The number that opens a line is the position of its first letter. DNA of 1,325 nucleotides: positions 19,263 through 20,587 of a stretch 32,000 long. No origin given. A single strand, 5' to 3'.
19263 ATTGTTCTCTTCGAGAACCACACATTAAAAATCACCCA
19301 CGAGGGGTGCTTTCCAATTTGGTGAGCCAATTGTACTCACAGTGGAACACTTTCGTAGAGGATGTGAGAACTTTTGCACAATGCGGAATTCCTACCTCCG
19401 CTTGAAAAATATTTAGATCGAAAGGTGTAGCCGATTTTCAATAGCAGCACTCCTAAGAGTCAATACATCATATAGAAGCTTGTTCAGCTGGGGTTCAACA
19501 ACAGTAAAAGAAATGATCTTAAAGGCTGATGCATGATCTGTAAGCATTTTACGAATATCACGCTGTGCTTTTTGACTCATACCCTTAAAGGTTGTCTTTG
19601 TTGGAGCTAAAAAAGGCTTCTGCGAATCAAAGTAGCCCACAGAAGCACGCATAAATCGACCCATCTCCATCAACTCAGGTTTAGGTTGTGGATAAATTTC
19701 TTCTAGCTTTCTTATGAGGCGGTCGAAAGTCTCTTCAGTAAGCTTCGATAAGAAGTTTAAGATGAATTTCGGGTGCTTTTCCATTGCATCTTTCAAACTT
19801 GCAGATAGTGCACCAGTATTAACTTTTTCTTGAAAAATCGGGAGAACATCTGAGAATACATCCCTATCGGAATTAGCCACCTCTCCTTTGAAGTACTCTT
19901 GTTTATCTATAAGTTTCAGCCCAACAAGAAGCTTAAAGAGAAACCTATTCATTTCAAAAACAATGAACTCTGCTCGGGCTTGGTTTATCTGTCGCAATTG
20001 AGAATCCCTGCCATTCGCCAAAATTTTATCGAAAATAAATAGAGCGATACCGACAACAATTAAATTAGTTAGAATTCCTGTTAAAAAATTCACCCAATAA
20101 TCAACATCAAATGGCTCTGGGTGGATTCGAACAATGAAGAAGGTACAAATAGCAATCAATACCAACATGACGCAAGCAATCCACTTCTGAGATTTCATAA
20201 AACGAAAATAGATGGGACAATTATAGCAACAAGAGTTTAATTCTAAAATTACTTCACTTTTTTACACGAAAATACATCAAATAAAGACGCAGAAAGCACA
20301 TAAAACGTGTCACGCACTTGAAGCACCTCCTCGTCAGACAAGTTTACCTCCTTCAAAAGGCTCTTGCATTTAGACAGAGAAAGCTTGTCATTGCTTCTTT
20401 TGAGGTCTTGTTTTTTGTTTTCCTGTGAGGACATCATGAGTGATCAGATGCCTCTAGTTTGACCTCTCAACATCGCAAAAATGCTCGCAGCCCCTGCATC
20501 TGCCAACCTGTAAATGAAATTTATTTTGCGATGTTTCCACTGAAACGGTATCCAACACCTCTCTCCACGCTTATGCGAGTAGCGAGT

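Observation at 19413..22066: Uncharacterised cargo operon beside the giant gene, divergent from an XRE gene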

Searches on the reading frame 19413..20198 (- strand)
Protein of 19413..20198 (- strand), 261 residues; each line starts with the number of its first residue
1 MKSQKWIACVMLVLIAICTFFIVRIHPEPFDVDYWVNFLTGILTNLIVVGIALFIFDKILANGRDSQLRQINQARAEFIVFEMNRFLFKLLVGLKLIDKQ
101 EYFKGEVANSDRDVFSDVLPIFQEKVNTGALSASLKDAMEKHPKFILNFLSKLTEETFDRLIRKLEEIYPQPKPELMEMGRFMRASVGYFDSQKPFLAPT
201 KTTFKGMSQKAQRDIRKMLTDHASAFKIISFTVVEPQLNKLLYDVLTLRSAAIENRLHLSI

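Call 6: search_protein_families(library=pfam, proteins=[window:19413-20198:-], max_evalue=0.1)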
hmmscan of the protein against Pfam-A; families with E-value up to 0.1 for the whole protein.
window:19413-20198:- (261 aa): 1 family
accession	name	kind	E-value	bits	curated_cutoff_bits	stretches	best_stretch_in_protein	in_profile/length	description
PF10015.14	ThermoDBP-RP_arch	-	0.0017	18.9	25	0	74-101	35-62/78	ThermoDBP-related, archaea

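Call 7: search_protein_families(library=padloc, proteins=[window:19413-20198:-], max_evalue=0.1)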
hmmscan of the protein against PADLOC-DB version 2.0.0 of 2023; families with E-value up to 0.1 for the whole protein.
window:19413-20198:- (261 aa): 0 families

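Call 8: search_protein_families(library=ncbifam, proteins=[window:19413-20198:-], max_evalue=0.1)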
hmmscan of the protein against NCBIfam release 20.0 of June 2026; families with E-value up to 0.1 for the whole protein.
window:19413-20198:- (261 aa): 0 families

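Call 9: search_protein_families(library=phrogs, proteins=[window:19413-20198:-], max_evalue=0.1)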
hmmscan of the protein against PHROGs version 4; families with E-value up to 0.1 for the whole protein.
window:19413-20198:- (261 aa): 0 families

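Call 33: find_homologous_proteins(query=window:19413-20198:-, max_evalue=0.001)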
Query window:19413-20198:- (261 aa): 1 proteins with E <= 0.001 among 415 candidates.
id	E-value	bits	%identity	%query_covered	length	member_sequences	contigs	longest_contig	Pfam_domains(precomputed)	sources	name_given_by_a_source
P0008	5.0e-167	571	100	100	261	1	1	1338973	-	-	-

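Call 51: predict_structure(protein=window:19413-20198:-)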
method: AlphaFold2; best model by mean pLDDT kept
length: 261 residues; sequences in the alignment: 1
mean_pLDDT: 40.2   pTM: 0.28
mean pLDDT of the five models: 40.2, 39.8, 39.6, 38.9, 37.2
residues with pLDDT >= 90: 0; 70-90: 0; 50-70: 13; < 50: 248
segments of 3 or more residues with pLDDT < 50: 1-30, 32-137, 146-148, 150-158, 167-207, 210-212, 214-261
pLDDT, mean of each block of 10 residues (from residue 1): 36 42 39 43 39 37 40 39 44 40 40 44 42 45 49 48 46 42 44 39 41 44 33 29 29 30 31
secondary structure, 60 per line:
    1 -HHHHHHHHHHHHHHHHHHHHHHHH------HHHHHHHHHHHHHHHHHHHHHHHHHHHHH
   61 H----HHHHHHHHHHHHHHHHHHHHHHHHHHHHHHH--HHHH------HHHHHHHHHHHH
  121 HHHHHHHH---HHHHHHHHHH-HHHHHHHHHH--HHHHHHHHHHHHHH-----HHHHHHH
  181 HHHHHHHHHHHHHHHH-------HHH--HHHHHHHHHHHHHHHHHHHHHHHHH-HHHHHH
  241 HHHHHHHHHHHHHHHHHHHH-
elements in order: H2-25 H32-61 H66-96 H99-102 H109-128 H132-141 H143-152 H155-168 H174-196 H209-233 H235-260

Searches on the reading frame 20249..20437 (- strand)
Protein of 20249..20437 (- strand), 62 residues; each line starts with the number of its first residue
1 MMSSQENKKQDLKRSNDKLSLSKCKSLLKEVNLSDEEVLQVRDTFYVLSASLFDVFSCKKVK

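Call 6: search_protein_families(library=pfam, proteins=[window:20249-20437:-], max_evalue=0.1)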
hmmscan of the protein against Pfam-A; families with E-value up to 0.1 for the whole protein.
window:20249-20437:- (62 aa): 2 families
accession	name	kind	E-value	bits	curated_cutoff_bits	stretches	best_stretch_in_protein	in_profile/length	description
PF24655.1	DUF7645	-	0.012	16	27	1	15-41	22-48/62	Domain of unknown function (DUF7645)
PF22900.2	UCH_UBL1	-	0.083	13.4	24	1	4-42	46-84/87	Ubiquitin carboxyl-terminal hydrolases, Ubiquitin-like 1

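Call 7: search_protein_families(library=padloc, proteins=[window:20249-20437:-], max_evalue=0.1)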
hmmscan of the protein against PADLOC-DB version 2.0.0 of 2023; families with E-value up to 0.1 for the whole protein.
window:20249-20437:- (62 aa): 0 families

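Call 8: search_protein_families(library=ncbifam, proteins=[window:20249-20437:-], max_evalue=0.1)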
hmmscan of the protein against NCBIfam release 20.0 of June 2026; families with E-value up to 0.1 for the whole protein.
window:20249-20437:- (62 aa): 0 families

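Call 9: search_protein_families(library=phrogs, proteins=[window:20249-20437:-], max_evalue=0.1)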
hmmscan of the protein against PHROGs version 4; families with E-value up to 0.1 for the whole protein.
window:20249-20437:- (62 aa): 0 families
